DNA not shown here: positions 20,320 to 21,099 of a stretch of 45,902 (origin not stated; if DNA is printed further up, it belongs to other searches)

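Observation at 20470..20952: Minimal (~160 aa) archaeosortase/exosortase-like protein with candidate Cys-Arg-His residues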

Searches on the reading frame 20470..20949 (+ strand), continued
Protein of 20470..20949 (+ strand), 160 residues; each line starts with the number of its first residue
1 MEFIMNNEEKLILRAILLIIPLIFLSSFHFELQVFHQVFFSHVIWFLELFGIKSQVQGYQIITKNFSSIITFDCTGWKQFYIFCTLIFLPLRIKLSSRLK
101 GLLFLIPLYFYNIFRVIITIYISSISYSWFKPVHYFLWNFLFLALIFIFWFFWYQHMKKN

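Call 32: fold_search(model_id=the predicted structure, library=pdb)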
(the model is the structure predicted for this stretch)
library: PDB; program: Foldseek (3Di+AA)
matches with E <= 10: 30; with E <= 0.001: 0
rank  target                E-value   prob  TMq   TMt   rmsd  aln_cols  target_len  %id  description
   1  7n0l_A                1.8e+00  0.06  0.20  0.13  16.8       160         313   16  Cryo-EM structure of TACAN in the H196A H197A mutant form (TMEM120A) (released 2021-09-15)
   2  9ewz_C                2.7e+00  0.07  0.12  0.02  11.5        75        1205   13  Cryo-EM structure of the E. coli BrxX methyltransferase in complex with DNA (released 2025-03-05)
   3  2bl2_A                3.1e+00  0.09  0.25  0.25   6.1        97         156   11  The membrane rotor of the V-type ATPase from Enterococcus hirae (released 2005-04-05)
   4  2gjw_C                3.8e+00  0.14  0.16  0.09   3.4        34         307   29  RNA Recognition and Cleavage by an Splicing Endonuclease (released 2006-09-12)
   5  2ddz_E                4.5e+00  0.20  0.20  0.17   3.7        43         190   14  Protein of Unknown Function from Pyrococcus horikoshi (released 2007-02-13)
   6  6n8a_A                4.5e+00  0.03  0.20  0.18  19.8       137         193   12  Crystal structure of selenomethionine-containing AcaB from uropathogenic E. coli (released 2020-07-15)
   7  1rlv_A                5.1e+00  0.10  0.15  0.08   2.3        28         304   25  Crystal structure of a dimeric Archaeal Splicing Endonuclease (released 2003-12-09)
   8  6a93_B                5.1e+00  0.04  0.27  0.14  15.8       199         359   14  Crystal structure of 5-HT2AR in complex with risperidone (released 2019-02-13)
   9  2gjw_A                5.4e+00  0.09  0.14  0.08   2.4        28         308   25  RNA Recognition and Cleavage by an Splicing Endonuclease (released 2006-09-12)
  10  3gb0                  5.4e+00  0.02  0.10  0.06   6.3        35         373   17  Crystal structure of aminopeptidase PepT (NP_980509.1) from Bacillus cereus ATCC 10987 at 2.04 A resolution (released 2009-03-03)
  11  7rcw                  5.7e+00  0.02  0.12  0.03  18.4        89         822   12  Crystal structure of C. difficile penicillin-binding protein 2 in complex with ampicillin (released 2022-03-23)
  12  2wpv_C                6.0e+00  0.01  0.12  0.09  17.5       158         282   13  Crystal structure of S. cerevisiae Get4-Get5 complex (released 2010-01-26)
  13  5ydf_A                6.4e+00  0.10  0.14  0.20   4.1        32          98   22  Crystal structure of a disease-related gene, hCDC73(1-100) (released 2017-12-20)
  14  3p1y_A                6.4e+00  0.08  0.14  0.08   2.4        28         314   25  Crystal structure of the chimeric Archaeoglobus fulgidus RNA splicing endonuclease with the broadest substrate specifi (released 2011-08-10)
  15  7nxe_A                6.8e+00  0.07  0.12  0.09   5.1        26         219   15  Structure of the Phospholipase C gamma 1 tSH2 domain in complex with a phosphorylated KSHV pK15 peptide (released 2021-06-09)
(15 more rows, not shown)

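Call 44: find_encoding_contigs(protein=P0004, flank=10000, max_places=2)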
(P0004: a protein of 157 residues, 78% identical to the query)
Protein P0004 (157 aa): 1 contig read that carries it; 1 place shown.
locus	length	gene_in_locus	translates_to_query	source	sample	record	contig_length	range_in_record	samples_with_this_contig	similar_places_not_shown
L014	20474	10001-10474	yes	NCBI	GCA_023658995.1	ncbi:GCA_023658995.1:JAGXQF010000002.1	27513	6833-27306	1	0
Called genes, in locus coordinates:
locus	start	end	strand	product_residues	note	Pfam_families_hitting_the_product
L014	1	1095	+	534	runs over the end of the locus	-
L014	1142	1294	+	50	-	-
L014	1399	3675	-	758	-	PF01326:PPDK_N, PF00391:PEP-utilizers, PF02896:PEP-utilizers_C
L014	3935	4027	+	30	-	-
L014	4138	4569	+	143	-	-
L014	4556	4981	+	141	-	-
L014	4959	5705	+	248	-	-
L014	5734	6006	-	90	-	-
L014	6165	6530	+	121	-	PF01909:NTP_transf_2, PF18765:Polbeta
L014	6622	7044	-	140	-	PF00011:HSP20, PF04969:CS (weak)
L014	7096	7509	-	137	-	-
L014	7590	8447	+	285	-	PF00482:T2SSF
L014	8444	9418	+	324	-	PF00482:T2SSF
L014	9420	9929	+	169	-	-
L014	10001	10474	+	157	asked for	-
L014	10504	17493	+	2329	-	-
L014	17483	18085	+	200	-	-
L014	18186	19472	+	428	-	-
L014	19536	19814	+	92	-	PF01176:eIF-1a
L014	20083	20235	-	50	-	PF00493:MCM (weak)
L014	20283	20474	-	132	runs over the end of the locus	?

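Call 45: find_encoding_contigs(protein=P0011, flank=10000, max_places=2)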
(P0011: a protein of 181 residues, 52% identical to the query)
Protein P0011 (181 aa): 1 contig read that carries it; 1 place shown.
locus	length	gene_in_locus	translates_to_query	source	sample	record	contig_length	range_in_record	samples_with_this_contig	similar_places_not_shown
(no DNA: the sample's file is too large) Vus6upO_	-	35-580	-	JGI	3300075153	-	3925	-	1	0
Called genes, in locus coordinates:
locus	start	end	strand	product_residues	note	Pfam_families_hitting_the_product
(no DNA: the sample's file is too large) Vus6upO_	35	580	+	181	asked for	-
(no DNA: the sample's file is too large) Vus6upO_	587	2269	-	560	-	-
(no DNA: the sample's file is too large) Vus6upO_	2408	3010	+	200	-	PF01269:Fibrillarin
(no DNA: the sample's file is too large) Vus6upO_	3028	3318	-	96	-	-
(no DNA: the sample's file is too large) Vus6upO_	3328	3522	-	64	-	PF00584:SecE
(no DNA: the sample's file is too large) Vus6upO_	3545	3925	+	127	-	?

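Call 46: find_encoding_contigs(protein=P0007, flank=10000, max_places=2)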
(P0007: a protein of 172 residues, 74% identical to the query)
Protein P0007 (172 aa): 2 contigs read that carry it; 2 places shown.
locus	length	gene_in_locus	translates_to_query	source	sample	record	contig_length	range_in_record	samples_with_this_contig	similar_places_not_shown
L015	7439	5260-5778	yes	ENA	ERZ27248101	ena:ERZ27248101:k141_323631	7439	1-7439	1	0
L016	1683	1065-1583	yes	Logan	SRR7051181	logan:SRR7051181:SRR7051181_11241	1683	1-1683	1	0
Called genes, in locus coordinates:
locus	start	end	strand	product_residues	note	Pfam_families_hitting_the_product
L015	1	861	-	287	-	?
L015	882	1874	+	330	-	PF13439:Glyco_transf_4 (weak), PF00534:Glycos_transf_1, PF13692:Glyco_trans_1_4, PF13524:Glyco_trans_1_2 (weak)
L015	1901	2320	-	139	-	PF00011:HSP20, PF04969:CS (weak), PF17886:ArsA_HSP20 (faint)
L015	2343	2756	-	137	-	-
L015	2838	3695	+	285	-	PF00482:T2SSF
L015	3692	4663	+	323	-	PF00482:T2SSF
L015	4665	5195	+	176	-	-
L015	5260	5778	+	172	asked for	-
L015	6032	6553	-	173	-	PF00293:NUDIX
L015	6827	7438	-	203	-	?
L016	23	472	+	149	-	-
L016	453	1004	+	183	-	-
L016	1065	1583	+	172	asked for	-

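Call 47: find_encoding_contigs(protein=P0001, flank=10000, max_places=2)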
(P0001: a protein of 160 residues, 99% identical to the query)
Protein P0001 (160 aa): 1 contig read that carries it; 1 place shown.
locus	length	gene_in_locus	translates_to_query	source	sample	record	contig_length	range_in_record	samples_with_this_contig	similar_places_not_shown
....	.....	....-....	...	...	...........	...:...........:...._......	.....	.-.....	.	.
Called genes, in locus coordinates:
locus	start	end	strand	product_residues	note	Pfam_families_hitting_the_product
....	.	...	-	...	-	?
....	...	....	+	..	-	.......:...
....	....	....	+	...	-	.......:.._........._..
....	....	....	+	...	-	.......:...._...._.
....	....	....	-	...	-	-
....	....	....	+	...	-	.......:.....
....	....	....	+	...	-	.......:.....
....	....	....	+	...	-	-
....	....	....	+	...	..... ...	-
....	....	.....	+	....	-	-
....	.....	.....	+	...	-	-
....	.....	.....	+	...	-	-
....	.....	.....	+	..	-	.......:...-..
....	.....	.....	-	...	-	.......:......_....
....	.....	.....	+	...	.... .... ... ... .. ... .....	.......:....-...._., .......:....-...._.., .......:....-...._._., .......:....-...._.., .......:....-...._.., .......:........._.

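Call 50: search_solved_structures(query=A2, max_evalue=1)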
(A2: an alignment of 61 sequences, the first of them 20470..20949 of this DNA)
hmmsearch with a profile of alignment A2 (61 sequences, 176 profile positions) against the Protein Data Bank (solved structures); distinct sequences matched with E-value up to 1: 1.
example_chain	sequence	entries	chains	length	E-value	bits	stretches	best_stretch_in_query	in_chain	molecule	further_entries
6hum_E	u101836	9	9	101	0.78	12.7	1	17-81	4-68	NAD(P)H-quinone oxidoreductase subunit 4L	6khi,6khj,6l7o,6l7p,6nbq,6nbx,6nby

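Call 54: search_protein_families(library=ncbifam, proteins=[P0013, P0014, P0017, P0018, P0019, P0020, P0021, P0022, P0023, P0024], max_evalue=0.00001)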
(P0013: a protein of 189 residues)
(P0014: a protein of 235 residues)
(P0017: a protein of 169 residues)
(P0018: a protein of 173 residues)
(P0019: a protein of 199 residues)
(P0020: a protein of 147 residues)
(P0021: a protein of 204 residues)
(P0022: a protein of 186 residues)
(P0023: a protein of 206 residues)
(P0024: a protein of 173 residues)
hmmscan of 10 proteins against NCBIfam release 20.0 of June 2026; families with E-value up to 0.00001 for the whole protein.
P0013 (189 aa): 3 families
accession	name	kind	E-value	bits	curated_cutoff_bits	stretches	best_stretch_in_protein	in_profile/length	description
TIGR04178.1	exo_archaeo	signature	1e-11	44.9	23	1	85-171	1-94/97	exosortase/archaeosortase family protein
NF033505.2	paceosortase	exception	9.3e-07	29.1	80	1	27-169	3-143/167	pacearchaeosortase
TIGR04144.1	archaeo_VPXXXP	exception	2.9e-06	27.3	150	1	42-173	17-152/156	archaeosortase B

P0014 (235 aa): 1 family
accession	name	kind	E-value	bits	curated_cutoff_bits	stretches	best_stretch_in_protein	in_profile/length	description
TIGR04178.1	exo_archaeo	signature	3.1e-07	30.6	23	1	93-177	2-93/97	exosortase/archaeosortase family protein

P0017 (169 aa): 9 families
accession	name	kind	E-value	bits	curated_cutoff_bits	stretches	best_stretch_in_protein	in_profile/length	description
TIGR04178.1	exo_archaeo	signature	1.8e-14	53.8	23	1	75-160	2-94/97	exosortase/archaeosortase family protein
TIGR04177.1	exosort_XrtH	exception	5.3e-14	52.5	86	1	17-164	7-156/158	exosortase H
TIGR04144.1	archaeo_VPXXXP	exception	1.2e-12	48.1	150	1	25-161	10-151/156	archaeosortase B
TIGR04124.1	archaeo_artE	exception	8.3e-12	45.4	95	1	13-162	3-150/153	archaeosortase family protein ArtE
NF046081.1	exosort_XrtX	exception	4.9e-11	42.8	170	1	51-168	46-167/168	exosortase X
NF033505.2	paceosortase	exception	5.3e-10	39.6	80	1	23-161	10-146/167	pacearchaeosortase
NF045528.1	heimosortase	equivalog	6.3e-07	29.6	130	0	74-138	86-150/199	heimdallarchaeosortase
TIGR04128.1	exoso_Fjoh_1448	exception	1.3e-06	28.7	90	1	77-162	86-171/174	exosortase family protein XrtF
TIGR04125.1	exosort_PGF_TRM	exception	5.2e-06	26.1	75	0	41-126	105-197/271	archaeosortase A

P0018 (173 aa): 14 families
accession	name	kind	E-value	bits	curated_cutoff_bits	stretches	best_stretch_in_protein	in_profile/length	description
TIGR04144.1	archaeo_VPXXXP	exception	2.8e-20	72.9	150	1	16-158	6-152/156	archaeosortase B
TIGR04177.1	exosort_XrtH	exception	2.1e-18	66.8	86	1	16-159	11-155/158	exosortase H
TIGR04178.1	exo_archaeo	signature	1.8e-17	63.4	23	1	70-155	1-93/97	exosortase/archaeosortase family protein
TIGR04124.1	archaeo_artE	exception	1.2e-13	51.3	95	1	10-159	5-151/153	archaeosortase family protein ArtE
NF046081.1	exosort_XrtX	exception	1.4e-13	51.1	170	1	36-159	35-162/168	exosortase X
NF033505.2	paceosortase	exception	5.5e-13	49.4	80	1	33-156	23-145/167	pacearchaeosortase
NF045528.1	heimosortase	equivalog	7.8e-11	42.3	130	1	70-142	86-158/199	heimdallarchaeosortase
TIGR04300.1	exosort_XrtM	exception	8.6e-10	39.2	125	1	65-161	50-146/150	exosortase family protein XrtM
TIGR04125.1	exosort_PGF_TRM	exception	5.8e-09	35.8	75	1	9-124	76-198/271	archaeosortase A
NF046083.1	exosort_XrtY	exception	1.1e-06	28.7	160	1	37-155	49-167/168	exosortase Y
TIGR04128.1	exoso_Fjoh_1448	exception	1.3e-06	28.8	90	1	57-157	70-170/174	exosortase family protein XrtF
NF035943.2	exosort_XrtV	exception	4.8e-06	26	313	0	12-125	114-231/270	exosortase V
TIGR04151.1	exosort_VPDSG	exception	5.4e-06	26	300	1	9-155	145-300/306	VPDSG-CTERM-specific exosortase XrtC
NF050190.1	exosort_XrtZ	exception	5.4e-06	25.1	475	1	35-122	22-112/460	exosortase Z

P0019 (199 aa): 10 families
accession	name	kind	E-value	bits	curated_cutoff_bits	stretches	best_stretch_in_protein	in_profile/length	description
TIGR04178.1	exo_archaeo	signature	1.8e-14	53.8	23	1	96-186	1-96/97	exosortase/archaeosortase family protein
TIGR04124.1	archaeo_artE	exception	1.5e-13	51.1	95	1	37-184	6-150/153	archaeosortase family protein ArtE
NF046081.1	exosort_XrtX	exception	2e-13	50.6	170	1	49-187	23-164/168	exosortase X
TIGR04177.1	exosort_XrtH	exception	1.8e-10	41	86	1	66-185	34-155/158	exosortase H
TIGR04128.1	exoso_Fjoh_1448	exception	7.9e-10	39.2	90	1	31-183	7-170/174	exosortase family protein XrtF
TIGR04144.1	archaeo_VPXXXP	exception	1.2e-09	38.3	150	1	43-182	11-150/156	archaeosortase B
NF033505.2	paceosortase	exception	2.9e-09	37.2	80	1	67-180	30-143/167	pacearchaeosortase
TIGR04125.1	exosort_PGF_TRM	exception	2.2e-08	33.9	75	1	64-187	106-251/271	archaeosortase A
TIGR03109.2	exosort_XrtA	exception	4.2e-07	29.7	208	1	37-182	111-258/261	exosortase A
TIGR04175.1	archaeo_artD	exception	1.3e-06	28.4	125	1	38-182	4-142/150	archaeosortase D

P0020 (147 aa): 15 families
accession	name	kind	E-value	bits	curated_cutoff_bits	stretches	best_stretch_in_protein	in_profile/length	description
TIGR04178.1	exo_archaeo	signature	4.6e-14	52.5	23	1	55-141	1-91/97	exosortase/archaeosortase family protein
NF046081.1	exosort_XrtX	exception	4.8e-13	49.3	170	1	22-144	36-161/168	exosortase X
TIGR04177.1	exosort_XrtH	exception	1.7e-11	44.3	86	1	18-144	27-154/158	exosortase H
NF033505.2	paceosortase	exception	1.1e-10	41.8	80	1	9-141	16-144/167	pacearchaeosortase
TIGR02602.1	8TM_EpsH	subfamily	1.2e-09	38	105.55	1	4-142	97-235/241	exosortase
TIGR03109.2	exosort_XrtA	exception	3.9e-08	33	208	1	16-142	126-254/261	exosortase A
TIGR04144.1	archaeo_VPXXXP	exception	6.1e-08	32.8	150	1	27-147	34-155/156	archaeosortase B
TIGR04124.1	archaeo_artE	exception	1.1e-07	32.1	95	1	21-143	29-149/153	archaeosortase family protein ArtE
NF045528.1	heimosortase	equivalog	1.7e-07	31.5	130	1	53-123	84-153/199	heimdallarchaeosortase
TIGR04125.1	exosort_PGF_TRM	exception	2.3e-07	30.5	75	1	32-121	115-208/271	archaeosortase A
TIGR04156.1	cyanoexo_CrtB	exception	5.4e-07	29.4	300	1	4-132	120-253/280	cyanoexosortase B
NF035943.2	exosort_XrtV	exception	1.1e-06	28.1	313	1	20-142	136-261/270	exosortase V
TIGR04175.1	archaeo_artD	exception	2.5e-06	27.5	125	1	26-141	28-136/150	archaeosortase D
NF046083.1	exosort_XrtY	exception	4e-06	26.8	160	1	22-118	49-145/168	exosortase Y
TIGR04489.1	exosort_XrtO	exception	5e-06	25.5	250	1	22-141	130-255/451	exosortase O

P0021 (204 aa): 10 families
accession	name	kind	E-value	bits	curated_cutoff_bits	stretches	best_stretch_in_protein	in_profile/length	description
TIGR04178.1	exo_archaeo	signature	3.8e-17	62.3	23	1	106-194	1-94/97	exosortase/archaeosortase family protein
TIGR04177.1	exosort_XrtH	exception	4e-13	49.7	86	1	50-199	6-157/158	exosortase H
TIGR04144.1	archaeo_VPXXXP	exception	3.7e-11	43.2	150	1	59-195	17-151/156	archaeosortase B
NF033505.2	paceosortase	exception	1.9e-10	41.1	80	1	47-193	5-144/167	pacearchaeosortase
TIGR04124.1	archaeo_artE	exception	3.6e-10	40.1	95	1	46-189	7-144/153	archaeosortase family protein ArtE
TIGR04125.1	exosort_PGF_TRM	exception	6.2e-08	32.4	75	1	47-173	84-208/271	archaeosortase A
TIGR03109.2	exosort_XrtA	exception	6.8e-08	32.2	208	1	41-190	107-254/261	exosortase A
TIGR02602.1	8TM_EpsH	subfamily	8.3e-08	32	105.55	1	40-191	84-235/241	exosortase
TIGR04175.1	archaeo_artD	exception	9.3e-08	32.2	125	1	59-195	8-140/150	archaeosortase D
TIGR04300.1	exosort_XrtM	exception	2.3e-06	28.1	125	1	99-196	48-145/150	exosortase family protein XrtM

P0022 (186 aa): 8 families
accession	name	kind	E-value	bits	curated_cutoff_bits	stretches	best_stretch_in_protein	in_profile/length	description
TIGR04177.1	exosort_XrtH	exception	8.1e-15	55.2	86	1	17-164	3-155/158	exosortase H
TIGR04144.1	archaeo_VPXXXP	exception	6.4e-14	52.2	150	1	28-164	16-153/156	archaeosortase B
TIGR04178.1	exo_archaeo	signature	1.3e-11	44.7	23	1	76-162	3-93/97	exosortase/archaeosortase family protein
TIGR04124.1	archaeo_artE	exception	9.1e-10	38.8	95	1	16-159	7-148/153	archaeosortase family protein ArtE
NF046081.1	exosort_XrtX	exception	6.8e-09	35.8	170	1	33-166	29-164/168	exosortase X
NF033505.2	paceosortase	exception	1.5e-08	34.9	80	1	39-182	24-163/167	pacearchaeosortase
TIGR04125.1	exosort_PGF_TRM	exception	6.5e-07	29.1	75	1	38-127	102-196/271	archaeosortase A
TIGR03109.2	exosort_XrtA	exception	5e-06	26.1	208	1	13-143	109-239/261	exosortase A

P0023 (206 aa): 17 families
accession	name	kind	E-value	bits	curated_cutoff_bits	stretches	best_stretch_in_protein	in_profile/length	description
TIGR04178.1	exo_archaeo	signature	6.1e-18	64.9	23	1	109-196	2-95/97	exosortase/archaeosortase family protein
NF046081.1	exosort_XrtX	exception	6.2e-13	49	170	1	68-199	30-163/168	exosortase X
TIGR04144.1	archaeo_VPXXXP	exception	1.1e-12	48.2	150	1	55-196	7-151/156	archaeosortase B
TIGR04293.1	archaeo_artF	exception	4.7e-12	46.2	150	1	41-190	3-151/166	archaeosortase family protein ArtF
TIGR04177.1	exosort_XrtH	exception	9.3e-12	45.2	86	1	46-196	3-153/158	exosortase H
TIGR04128.1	exoso_Fjoh_1448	exception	1.8e-10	41.3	90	1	106-199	81-173/174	exosortase family protein XrtF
TIGR04124.1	archaeo_artE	exception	2.7e-10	40.5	95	1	40-196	2-149/153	archaeosortase family protein ArtE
NF046083.1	exosort_XrtY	exception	1.8e-09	37.7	160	1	76-191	50-167/168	exosortase Y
TIGR03109.2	exosort_XrtA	exception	2.4e-09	37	208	1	54-195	116-258/261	exosortase A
NF033505.2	paceosortase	exception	4.9e-09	36.5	80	1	72-198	23-148/167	pacearchaeosortase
NF045528.1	heimosortase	equivalog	1.6e-08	34.8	130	1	98-192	76-178/199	heimdallarchaeosortase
TIGR04125.1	exosort_PGF_TRM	exception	2e-08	34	75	1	26-178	59-212/271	archaeosortase A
TIGR04300.1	exosort_XrtM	exception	5.1e-08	33.5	125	1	99-196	46-145/150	exosortase family protein XrtM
TIGR03762.1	archaeo_artC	exception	5.4e-08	33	100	1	65-192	132-271/274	archaeosortase C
TIGR04175.1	archaeo_artD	exception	2.5e-07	30.8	125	1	64-196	9-140/150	archaeosortase D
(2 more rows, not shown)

P0024 (173 aa): 8 families
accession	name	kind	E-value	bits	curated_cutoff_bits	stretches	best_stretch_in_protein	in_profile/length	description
TIGR04178.1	exo_archaeo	signature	4.1e-16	59.1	23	1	79-167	1-94/97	exosortase/archaeosortase family protein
NF046081.1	exosort_XrtX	exception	1e-14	54.8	170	1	45-170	35-162/168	exosortase X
TIGR04144.1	archaeo_VPXXXP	exception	4.5e-14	52.7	150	1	35-168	18-151/156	archaeosortase B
TIGR04177.1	exosort_XrtH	exception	5.1e-13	49.3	86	1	22-170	7-155/158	exosortase H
TIGR03109.2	exosort_XrtA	exception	7.4e-10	38.7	208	1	15-167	106-258/261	exosortase A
TIGR02602.1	8TM_EpsH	subfamily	1e-09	38.3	105.55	1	16-164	85-235/241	exosortase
TIGR04125.1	exosort_PGF_TRM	exception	3.5e-06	26.6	75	1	74-149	140-208/271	archaeosortase A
NF035943.2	exosort_XrtV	exception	3.9e-06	26.3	313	1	17-147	110-243/270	exosortase V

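Call 69: search_protein_families(library=pfam, proteins=[L014:10504-17490:+, L004:10007-12547:-, L002:1539-4634:-, L002:3-965:-], max_evalue=0.01)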
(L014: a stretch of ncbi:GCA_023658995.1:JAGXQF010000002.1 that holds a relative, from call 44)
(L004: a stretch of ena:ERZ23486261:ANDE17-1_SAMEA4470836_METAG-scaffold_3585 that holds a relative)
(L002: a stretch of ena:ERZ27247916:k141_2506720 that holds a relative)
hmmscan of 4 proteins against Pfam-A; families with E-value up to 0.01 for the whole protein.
L014:10504-17490:+ (2329 aa): 0 families

L004:10007-12547:- (846 aa): 0 families

L002:1539-4634:- (1031 aa): 2 families
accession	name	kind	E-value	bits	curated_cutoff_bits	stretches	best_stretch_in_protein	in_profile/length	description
PF16158.11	N_BRCA1_IG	-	3.5e-08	34.4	28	1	44-135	6-101/108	Ig-like domain from next to BRCA1 gene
PF07705.17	CARDB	-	0.0071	17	22.7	0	39-122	8-81/101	CARDB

L002:3-965:- (321 aa): 1 family
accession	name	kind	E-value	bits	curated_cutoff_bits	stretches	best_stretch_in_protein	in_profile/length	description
PF00149.33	Metallophos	-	8.4e-08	33.3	21.5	1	33-224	3-190/191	Calcineurin-like phosphoesterase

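Call 70: predict_structure(alignment_id=A2)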
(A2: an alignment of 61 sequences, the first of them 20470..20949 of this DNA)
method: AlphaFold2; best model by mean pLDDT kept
length: 160 residues; sequences in the alignment: 61
mean_pLDDT: 96.0   pTM: 0.87
mean pLDDT of the five models: 96.0, 95.8, 95.7, 95.1, 95.0
residues with pLDDT >= 90: 153; 70-90: 3; 50-70: 2; < 50: 2
segments of 3 or more residues with pLDDT < 50: none
pLDDT, mean of each block of 10 residues (from residue 1): 75 97 97 98 98 98 98 97 98 97 98 98 97 97 98 95
secondary structure, 60 per line:
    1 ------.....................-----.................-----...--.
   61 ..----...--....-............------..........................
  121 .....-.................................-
elements in order: H7-27 H33-49 E55-57 E60-62 E67-69 H72-75 H77-88 H95-125 H127-159
